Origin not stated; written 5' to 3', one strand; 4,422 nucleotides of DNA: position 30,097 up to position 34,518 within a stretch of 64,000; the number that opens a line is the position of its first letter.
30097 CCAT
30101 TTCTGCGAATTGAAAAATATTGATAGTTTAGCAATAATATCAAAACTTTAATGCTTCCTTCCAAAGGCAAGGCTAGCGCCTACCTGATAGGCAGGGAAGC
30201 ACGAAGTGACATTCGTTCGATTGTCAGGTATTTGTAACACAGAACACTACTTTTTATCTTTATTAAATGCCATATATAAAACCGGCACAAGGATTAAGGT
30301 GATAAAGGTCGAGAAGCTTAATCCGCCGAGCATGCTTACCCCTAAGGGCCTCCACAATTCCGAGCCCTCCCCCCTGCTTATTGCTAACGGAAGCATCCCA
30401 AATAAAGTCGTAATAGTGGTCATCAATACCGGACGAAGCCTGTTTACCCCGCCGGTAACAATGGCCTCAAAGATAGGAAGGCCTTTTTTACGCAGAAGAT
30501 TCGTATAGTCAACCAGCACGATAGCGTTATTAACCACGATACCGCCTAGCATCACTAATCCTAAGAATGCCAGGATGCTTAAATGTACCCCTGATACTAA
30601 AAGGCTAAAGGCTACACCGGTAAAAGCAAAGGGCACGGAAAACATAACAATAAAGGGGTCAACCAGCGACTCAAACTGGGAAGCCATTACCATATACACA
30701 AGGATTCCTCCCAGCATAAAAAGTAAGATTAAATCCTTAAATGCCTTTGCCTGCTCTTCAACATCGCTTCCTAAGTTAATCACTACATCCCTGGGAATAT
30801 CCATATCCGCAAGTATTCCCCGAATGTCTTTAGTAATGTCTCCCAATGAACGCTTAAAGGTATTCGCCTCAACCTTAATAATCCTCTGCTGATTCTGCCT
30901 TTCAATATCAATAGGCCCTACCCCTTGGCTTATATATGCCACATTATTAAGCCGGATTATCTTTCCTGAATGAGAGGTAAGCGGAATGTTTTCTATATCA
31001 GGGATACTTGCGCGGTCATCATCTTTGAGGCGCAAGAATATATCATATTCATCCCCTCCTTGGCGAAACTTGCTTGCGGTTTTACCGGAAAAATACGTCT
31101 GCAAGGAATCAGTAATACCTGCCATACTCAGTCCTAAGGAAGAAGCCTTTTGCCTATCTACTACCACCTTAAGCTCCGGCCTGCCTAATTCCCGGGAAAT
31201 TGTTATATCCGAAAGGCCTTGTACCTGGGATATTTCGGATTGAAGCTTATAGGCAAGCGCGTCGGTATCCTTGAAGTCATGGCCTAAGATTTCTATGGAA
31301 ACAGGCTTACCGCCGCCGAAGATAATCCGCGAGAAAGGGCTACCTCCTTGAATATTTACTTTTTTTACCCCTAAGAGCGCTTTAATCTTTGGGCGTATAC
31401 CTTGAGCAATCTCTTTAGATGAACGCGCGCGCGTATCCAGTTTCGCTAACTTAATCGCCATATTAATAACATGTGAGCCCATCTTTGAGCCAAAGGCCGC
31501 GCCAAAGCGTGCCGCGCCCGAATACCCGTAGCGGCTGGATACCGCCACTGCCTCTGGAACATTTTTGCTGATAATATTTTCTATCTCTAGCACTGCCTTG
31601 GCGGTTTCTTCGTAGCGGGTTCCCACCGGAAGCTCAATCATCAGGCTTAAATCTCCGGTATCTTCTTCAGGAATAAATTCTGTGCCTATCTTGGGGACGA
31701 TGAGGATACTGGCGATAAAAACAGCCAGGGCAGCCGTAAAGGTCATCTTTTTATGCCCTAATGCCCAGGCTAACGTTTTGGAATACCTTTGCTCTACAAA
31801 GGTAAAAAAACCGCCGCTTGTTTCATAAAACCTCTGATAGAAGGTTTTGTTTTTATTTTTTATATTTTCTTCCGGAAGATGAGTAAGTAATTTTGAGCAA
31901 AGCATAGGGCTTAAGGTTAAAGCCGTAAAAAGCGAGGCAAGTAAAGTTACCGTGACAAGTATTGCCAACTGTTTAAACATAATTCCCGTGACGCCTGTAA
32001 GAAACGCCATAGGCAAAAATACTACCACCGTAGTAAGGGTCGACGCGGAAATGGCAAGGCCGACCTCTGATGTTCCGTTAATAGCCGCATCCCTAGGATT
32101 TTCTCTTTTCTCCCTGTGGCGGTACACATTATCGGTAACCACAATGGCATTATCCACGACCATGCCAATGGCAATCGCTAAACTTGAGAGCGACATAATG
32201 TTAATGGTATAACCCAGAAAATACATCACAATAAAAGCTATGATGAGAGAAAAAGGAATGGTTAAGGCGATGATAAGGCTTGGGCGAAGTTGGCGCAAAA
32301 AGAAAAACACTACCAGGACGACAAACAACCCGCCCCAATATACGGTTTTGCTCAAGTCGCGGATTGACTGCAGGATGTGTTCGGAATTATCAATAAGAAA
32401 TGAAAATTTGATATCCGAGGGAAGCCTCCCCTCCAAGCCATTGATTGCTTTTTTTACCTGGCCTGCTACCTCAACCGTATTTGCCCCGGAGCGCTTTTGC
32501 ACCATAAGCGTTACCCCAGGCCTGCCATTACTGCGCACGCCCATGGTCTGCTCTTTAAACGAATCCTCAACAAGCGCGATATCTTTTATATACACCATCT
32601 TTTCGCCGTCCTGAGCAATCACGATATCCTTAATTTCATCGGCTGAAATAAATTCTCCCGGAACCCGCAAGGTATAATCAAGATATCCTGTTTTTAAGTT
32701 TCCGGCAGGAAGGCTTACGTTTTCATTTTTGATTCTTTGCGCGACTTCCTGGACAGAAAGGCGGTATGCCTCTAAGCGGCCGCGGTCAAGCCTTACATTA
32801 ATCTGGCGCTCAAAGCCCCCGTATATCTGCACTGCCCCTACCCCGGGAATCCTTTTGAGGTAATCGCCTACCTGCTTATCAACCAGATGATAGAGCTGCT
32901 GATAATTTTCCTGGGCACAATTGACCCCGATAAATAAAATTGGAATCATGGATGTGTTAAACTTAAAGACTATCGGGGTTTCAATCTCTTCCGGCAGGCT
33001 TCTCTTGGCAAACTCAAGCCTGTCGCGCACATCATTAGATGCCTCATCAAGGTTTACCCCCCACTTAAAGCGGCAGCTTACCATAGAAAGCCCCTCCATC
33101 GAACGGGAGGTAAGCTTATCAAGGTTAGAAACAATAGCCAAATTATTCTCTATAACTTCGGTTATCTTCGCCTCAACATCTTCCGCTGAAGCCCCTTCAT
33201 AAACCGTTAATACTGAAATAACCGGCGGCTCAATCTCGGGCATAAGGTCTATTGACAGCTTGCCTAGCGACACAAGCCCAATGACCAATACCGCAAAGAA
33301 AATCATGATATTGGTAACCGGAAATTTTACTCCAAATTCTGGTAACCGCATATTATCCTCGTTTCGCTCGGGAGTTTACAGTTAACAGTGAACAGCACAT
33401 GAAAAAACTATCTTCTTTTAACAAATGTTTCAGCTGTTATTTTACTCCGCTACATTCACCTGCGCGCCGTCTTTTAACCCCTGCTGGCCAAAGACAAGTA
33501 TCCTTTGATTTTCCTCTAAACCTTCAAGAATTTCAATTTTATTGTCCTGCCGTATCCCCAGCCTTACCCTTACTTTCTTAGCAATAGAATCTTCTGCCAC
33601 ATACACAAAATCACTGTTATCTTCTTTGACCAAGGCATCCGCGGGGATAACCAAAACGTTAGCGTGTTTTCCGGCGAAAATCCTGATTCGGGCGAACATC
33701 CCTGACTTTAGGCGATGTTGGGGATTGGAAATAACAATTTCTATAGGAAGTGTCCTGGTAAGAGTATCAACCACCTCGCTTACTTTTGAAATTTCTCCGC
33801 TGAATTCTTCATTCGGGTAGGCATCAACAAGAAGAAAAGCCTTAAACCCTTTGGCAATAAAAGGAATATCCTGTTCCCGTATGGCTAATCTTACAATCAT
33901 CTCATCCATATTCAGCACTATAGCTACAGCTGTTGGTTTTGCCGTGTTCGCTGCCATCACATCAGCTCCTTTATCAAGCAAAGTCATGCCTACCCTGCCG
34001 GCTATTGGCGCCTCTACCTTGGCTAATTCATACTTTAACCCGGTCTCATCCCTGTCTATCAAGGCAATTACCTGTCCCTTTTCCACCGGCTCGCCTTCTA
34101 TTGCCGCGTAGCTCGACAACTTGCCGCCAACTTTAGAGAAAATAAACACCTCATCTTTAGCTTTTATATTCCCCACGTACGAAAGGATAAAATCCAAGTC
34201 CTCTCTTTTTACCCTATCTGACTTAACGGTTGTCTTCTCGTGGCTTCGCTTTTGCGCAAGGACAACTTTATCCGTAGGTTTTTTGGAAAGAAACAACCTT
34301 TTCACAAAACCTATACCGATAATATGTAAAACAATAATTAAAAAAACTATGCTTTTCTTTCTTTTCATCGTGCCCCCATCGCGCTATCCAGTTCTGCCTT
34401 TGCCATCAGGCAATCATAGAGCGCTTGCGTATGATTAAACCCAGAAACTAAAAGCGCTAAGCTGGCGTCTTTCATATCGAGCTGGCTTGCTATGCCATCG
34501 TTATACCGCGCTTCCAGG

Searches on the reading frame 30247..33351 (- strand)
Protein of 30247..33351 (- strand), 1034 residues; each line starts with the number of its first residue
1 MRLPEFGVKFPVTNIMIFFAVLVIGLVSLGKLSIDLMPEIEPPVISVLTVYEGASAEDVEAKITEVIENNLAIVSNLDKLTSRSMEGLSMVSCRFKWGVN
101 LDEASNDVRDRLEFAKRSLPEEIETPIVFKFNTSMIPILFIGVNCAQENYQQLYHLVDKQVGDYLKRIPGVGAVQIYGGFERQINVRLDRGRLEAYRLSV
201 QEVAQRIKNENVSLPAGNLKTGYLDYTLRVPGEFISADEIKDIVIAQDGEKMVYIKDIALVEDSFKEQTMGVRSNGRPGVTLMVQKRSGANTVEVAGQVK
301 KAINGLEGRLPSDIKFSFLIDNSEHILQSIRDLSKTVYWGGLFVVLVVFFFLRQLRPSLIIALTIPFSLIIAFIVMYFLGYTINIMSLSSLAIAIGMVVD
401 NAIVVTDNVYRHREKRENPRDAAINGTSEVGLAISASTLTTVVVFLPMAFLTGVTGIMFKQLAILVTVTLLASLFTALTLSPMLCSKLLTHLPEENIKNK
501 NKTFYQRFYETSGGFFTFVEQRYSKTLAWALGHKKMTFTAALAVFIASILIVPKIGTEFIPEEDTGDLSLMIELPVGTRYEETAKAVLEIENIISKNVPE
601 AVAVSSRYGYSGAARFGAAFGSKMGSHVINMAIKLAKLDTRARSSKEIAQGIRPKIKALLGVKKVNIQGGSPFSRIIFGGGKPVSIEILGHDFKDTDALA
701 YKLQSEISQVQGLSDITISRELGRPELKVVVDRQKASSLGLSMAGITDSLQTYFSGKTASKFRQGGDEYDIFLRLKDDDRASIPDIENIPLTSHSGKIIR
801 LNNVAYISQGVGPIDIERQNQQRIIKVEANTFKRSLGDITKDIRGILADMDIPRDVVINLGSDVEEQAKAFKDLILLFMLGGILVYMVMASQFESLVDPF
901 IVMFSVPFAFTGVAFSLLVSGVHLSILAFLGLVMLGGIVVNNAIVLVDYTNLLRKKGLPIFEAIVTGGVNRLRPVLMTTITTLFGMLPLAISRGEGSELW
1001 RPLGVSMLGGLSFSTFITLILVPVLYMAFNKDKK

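Call 26: search_protein_families(library=pfam, proteins=[window:30247-33351:-], max_evalue=0.0001)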
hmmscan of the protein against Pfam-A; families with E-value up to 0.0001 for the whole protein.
window:30247-33351:- (1034 aa): 3 families
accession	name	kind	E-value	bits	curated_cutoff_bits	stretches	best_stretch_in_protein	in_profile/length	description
PF00873.25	ACR_tran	-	1e-267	891.3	28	1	5-1029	3-1020/1021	AcrB/AcrD/AcrF family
PF03176.21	MMPL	-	3e-10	40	20.5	1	333-488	145-302/333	MMPL family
PF02355.23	SecD_SecF_C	-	6.5e-05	22.9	20.5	1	343-479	43-181/189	Protein export membrane protein SecD/SecF, C-terminal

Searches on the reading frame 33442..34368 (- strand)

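Call 26: search_protein_families(library=pfam, proteins=[window:33442-34368:-], max_evalue=0.0001)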
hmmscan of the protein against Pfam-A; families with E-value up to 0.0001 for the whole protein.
window:33442-34368:- (308 aa): 2 families
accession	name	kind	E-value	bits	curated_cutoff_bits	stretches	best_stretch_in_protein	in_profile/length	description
PF16576.10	HlyD_D23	-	5e-17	62.3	30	1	116-226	109-214/214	Barrel-sandwich domain of CusB or HlyD membrane-fusion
PF13437.12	HlyD_3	-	3.9e-11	44.1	22.2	1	118-223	2-106/106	HlyD family secretion protein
